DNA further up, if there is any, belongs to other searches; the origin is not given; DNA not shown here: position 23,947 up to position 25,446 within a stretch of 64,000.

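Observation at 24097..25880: Atypical radical-SAM-like enzyme translationally coupled to an Hjc-like PD-(D/E)xK nuclease, inserted into the conserved exosome/proteasome neighbourhood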

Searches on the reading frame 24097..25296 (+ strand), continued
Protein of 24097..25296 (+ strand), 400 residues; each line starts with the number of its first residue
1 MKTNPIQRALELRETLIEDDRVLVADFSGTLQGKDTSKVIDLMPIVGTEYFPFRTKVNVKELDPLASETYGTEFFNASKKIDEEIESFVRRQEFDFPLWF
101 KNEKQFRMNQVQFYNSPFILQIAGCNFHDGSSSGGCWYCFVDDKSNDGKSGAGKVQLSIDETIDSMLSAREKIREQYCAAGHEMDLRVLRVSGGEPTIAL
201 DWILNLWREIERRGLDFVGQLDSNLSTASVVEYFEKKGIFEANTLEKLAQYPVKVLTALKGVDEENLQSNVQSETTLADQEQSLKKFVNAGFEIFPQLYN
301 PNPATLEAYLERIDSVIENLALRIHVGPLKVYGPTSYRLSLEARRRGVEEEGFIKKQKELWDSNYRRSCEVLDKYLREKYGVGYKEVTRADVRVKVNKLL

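Call 42: list_cluster_members(proteins=[P0243, P0257, P0259, P0264, P0282, P0289, P0297, P0306, P0311, P0330])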
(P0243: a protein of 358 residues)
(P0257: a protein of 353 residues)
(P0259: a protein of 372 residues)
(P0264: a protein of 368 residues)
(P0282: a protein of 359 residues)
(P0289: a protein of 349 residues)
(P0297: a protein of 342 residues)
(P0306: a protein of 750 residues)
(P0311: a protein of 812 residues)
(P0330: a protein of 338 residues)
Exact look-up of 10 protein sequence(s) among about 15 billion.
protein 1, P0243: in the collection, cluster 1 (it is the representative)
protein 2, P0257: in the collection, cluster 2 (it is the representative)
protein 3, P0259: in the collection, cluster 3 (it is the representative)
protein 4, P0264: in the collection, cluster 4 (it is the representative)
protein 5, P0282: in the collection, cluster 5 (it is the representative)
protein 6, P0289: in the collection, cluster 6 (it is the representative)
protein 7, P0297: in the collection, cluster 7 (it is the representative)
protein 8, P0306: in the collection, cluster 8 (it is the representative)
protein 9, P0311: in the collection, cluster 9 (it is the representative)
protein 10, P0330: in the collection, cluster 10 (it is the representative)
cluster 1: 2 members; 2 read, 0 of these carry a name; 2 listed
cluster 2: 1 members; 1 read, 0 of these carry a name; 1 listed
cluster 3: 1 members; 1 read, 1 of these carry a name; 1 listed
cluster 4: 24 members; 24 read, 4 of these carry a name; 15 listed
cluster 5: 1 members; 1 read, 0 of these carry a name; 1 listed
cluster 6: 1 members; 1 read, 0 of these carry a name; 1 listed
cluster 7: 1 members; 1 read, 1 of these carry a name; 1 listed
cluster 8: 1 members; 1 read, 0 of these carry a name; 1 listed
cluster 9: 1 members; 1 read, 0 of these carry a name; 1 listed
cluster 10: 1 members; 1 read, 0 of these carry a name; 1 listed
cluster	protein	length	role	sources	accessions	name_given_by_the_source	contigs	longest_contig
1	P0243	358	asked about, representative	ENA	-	-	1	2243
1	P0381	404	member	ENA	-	-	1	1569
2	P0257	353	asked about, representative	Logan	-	-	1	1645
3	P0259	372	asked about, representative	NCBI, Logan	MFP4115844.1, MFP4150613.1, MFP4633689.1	MAG: radical SAM protein [Candidatus Aenigmatarchaeota archaeon]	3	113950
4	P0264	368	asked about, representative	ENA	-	-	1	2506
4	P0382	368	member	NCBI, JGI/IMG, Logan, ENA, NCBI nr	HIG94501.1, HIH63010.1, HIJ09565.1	MAG TPA: radical SAM protein [Nanoarchaeota archaeon] | radical SAM protein [Nanoarchaeota archaeon]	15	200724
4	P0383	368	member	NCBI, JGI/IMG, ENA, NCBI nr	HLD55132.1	MAG TPA: hypothetical protein VJB35_02620 [Candidatus Nanoarchaeia archaeon] | hypothetical protein [Candidatus Nanoarchaeia archaeon]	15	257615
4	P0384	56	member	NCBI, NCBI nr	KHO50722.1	MAG: hypothetical protein QT05_C0049G0064 [archaeon GW2011_AR13]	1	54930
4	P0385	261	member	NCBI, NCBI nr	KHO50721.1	MAG: hypothetical protein QT05_C0049G0063 [archaeon GW2011_AR13]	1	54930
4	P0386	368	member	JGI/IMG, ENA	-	-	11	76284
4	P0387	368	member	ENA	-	-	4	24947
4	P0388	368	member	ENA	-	-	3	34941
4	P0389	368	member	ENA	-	-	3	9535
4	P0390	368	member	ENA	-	-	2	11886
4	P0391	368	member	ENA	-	-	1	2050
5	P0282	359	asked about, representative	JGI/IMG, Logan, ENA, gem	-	-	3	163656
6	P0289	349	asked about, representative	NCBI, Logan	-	-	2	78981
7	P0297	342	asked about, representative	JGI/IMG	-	uncharacterized Fe-S cluster-containing radical SAM superfamily protein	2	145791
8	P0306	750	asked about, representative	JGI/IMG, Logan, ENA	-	-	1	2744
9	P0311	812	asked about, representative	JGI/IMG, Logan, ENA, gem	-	-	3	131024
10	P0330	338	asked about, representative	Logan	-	-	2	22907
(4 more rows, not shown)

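Call 47: search_protein_families(library=pfam, proteins=[L001:9314-11146:+, L002:9260-11326:+], max_evalue=0.001)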
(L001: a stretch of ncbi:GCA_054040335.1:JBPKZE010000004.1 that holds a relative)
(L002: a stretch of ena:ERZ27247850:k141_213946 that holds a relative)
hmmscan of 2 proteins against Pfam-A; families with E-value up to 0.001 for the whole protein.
L001:9314-11146:+ (611 aa): 0 families

L002:9260-11326:+ (689 aa): 3 families
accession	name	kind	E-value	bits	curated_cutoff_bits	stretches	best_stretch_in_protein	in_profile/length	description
PF13476.12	AAA_23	-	6.9e-11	43.6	27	0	5-229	1-200/201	AAA domain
PF02463.25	SMC_N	-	8.1e-08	32.4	40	1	431-679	57-213/220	RecF/RecN/SMC N terminal domain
PF13558.12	SbcC_Walker_B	-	0.00017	22.2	27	1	593-651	30-89/90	SbcC/RAD50-like, Walker B motif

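Call 58: search_dna_similar(query=window:24097-25296:+, collection=phages, mode=protein, max_evalue=0.01, max_rows=10)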
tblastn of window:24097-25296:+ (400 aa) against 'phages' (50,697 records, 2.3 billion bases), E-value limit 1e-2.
Records with a match: 1; places in all: 1; records where one place covers at least 80% of the query: 0.
Best place of each record, by identity: <60% 1.
By first word of the organism name: Burkholderia 1.
By host as written in the record: Burkholderia 1.
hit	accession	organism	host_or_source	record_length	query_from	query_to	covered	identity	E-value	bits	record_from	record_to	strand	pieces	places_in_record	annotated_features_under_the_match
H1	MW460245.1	Burkholderia phage BCSR5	Burkholderia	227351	119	262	36%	26.7%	2e-3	47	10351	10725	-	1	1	7-carboxy-7-deazaguanine synthase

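Call 59: get_annotated_region(hit=H1, flank=600)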
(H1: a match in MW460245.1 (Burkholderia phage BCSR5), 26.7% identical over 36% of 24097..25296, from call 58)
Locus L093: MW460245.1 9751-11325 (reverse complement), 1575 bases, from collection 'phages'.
description: Burkholderia phage BCSR5, complete genome.
organism: Burkholderia phage BCSR5 (NCBI taxid 2805747)
taxonomy: Viruses; Duplodnaviria; Heunggongvirae; Uroviricota; Caudoviricetes
host: Burkholderia; source: sewage sample; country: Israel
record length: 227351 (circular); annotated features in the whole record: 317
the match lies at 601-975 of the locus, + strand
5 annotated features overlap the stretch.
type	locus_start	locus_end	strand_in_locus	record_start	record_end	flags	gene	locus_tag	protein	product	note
CDS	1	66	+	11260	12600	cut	-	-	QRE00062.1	hypothetical protein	-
CDS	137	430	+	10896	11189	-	-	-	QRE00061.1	hypothetical protein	-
CDS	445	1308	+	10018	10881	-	-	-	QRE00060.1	7-carboxy-7-deazaguanine synthase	-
CDS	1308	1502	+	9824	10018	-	-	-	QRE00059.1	hypothetical protein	-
CDS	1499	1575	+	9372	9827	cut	-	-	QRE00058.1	hypothetical protein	-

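Call 61: search_protein_families(library=ncbifam, proteins=[L093:445-1305:+], max_evalue=0.001)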
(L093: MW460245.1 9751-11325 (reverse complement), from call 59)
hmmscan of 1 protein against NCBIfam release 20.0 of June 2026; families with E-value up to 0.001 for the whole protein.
L093:445-1305:+ (287 aa): 14 families
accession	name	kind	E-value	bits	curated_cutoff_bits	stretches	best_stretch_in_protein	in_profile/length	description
TIGR04349.1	rSAM_QueE_gams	hypoth_equivalog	2.9e-20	72.9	300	1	32-140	2-99/210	7-carboxy-7-deazaguanine synthase QueE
TIGR04508.1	queE_Cx14CxxC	equivalog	4.6e-20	72.4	240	1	33-142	3-120/208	7-carboxy-7-deazaguanine synthase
TIGR03963.1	rSAM_QueE_Clost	equivalog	6.3e-18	65.3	260.1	1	33-141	3-104/219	putative 7-carboxy-7-deazaguanine synthase QueE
TIGR04322.1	rSAM_QueE_Ecoli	equivalog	3.1e-17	62.8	200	2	37-82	1-39/215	7-carboxy-7-deazaguanine synthase QueE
TIGR03365.1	Bsubt_queE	equivalog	1.3e-13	51.1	206.1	1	32-143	4-113/238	7-carboxy-7-deazaguanine synthase QueE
TIGR02495.1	NrdG2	equivalog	9.4e-12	44.7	131.15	1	46-146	13-106/193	anaerobic ribonucleoside-triphosphate reductase activating protein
TIGR02666.1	moaA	equivalog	2.6e-05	23.4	284.05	1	70-141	24-102/336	GTP 3',8-cyclase MoaA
TIGR02668.1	moaA_archaeal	equivalog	2.6e-05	23.4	325.25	1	69-140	23-95/303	GTP 3',8-cyclase MoaA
TIGR03977.1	rSAM_pair_HxsC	equivalog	0.00011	21.3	267.9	1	69-141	38-110/292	His-Xaa-Ser system radical SAM maturase HxsC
TIGR02491.1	NrdG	equivalog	0.00014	21.8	126.1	1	54-124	20-85/154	anaerobic ribonucleoside-triphosphate reductase activating protein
NF001199.0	PRK00164.2-1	equivalog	0.00025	20.3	231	1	69-141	25-98/308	GTP 3',8-cyclase MoaA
TIGR04317.1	W_rSAM_matur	equivalog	0.00031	19.9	380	1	69-140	17-89/349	tungsten cofactor oxidoreductase radical SAM maturase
NF045646.2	rSAM_Se_TrsS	equivalog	0.00053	18.6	490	1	69-141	99-172/441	radical SAM (seleno)protein TrsS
TIGR04251.1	SCM_rSAM_ScmF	equivalog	0.0009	18.7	400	0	70-141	18-92/353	SynChlorMet cassette radical SAM/SPASM protein ScmF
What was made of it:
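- The phage protein itself reaches only about 72 bits against QueE cut-offs of 200-300 bits (call 61).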

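Call 64: list_cluster_members(proteins=[P0001, P0121, P0002, P0122, P0125])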
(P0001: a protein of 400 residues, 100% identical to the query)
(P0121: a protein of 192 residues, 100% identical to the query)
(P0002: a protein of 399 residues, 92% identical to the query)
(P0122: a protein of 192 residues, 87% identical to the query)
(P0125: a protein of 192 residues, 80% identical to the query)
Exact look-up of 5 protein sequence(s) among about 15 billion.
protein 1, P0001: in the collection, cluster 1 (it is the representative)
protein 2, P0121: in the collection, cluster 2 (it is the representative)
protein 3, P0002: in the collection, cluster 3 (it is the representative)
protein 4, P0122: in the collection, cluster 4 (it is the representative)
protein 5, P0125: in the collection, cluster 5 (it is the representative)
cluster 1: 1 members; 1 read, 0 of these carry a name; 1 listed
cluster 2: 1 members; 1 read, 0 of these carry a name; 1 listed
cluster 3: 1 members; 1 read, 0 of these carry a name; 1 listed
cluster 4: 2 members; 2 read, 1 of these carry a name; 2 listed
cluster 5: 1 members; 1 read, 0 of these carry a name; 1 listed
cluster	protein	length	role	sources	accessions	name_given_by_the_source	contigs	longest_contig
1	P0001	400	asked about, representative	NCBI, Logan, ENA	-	-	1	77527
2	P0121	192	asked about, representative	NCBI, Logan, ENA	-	-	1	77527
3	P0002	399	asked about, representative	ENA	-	-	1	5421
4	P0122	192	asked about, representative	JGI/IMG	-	hypothetical protein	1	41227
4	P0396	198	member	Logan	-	-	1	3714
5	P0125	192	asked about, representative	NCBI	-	-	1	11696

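Call 78: search_protein_families(library=padloc, proteins=[L002:9260-11326:+, L002:11842-13044:+, L002:13044-14171:+, L002:7274-7609:+, L001:9314-11146:+], max_evalue=0.01)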
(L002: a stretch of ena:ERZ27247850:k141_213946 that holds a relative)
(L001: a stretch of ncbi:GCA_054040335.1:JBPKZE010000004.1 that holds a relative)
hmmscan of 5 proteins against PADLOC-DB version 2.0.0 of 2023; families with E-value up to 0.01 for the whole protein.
L002:9260-11326:+ (689 aa): 28 families (the best 25 are shown)
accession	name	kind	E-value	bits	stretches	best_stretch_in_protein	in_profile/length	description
PDLC03859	LmuB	-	6.3e-36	122.7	1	1-686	3-604/611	-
PDLC04135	mad3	-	3e-23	81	2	388-685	76-346/374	mads_3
PDLC03865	LmuB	-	3.3e-16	56.7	1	161-655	319-783/1007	-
PDLC03863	LmuB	-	1e-10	39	2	1-278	3-292/610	-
PDLC02668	DndD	-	8.9e-09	32.9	2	1-50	1-57/659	DndD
PDLC02730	PbeC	-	1.4e-08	32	1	271-620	241-590/651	PbeC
PDLC02756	PbeC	-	2.6e-08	31.3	2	247-614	213-577/643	PbeC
PDLC03868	LmuB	-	3.3e-08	30.3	1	203-404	342-543/1035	-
PDLC02747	PbeC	-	8.3e-08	29.5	1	204-608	209-580/632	PbeC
PDLC03862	LmuB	-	1.2e-07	28.4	1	213-652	197-583/643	-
PDLC00278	PtuA1|PtuA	-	6e-07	27.1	1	1-57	1-57/436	AAA ATPase domain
PDLC00519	JetC1|JetC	-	1.4e-06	24.9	1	79-414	134-452/1097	DUF3584 domain; MukB-like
PDLC00581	JetC3|JetC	-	2.6e-06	23.5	2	186-402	944-1158/1473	DUF3584 domain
PDLC00277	PtuA1|PtuA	-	4.5e-06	24.1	1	1-55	1-55/423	AAA ATPase domain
PDLC00553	JetC2|JetC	-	2.3e-05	20.5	1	156-338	742-919/1361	DUF3584 domain; MukB-like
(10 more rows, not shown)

L002:11842-13044:+ (401 aa): 1 family
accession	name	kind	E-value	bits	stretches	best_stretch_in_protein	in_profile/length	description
PDLC04039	PD-T4-6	-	0.0047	14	1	232-340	319-420/458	-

L002:13044-14171:+ (376 aa): 0 families

L002:7274-7609:+ (112 aa): 0 families

L001:9314-11146:+ (611 aa): 0 families

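Call 81: search_protein_families(library=phrogs, proteins=[window:24097-25296:+], max_evalue=0.1)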
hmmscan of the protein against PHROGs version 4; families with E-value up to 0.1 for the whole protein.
window:24097-25296:+ (400 aa): 0 families
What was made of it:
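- On Known anti-phage defence systems: PHROGs returns none (call 81).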
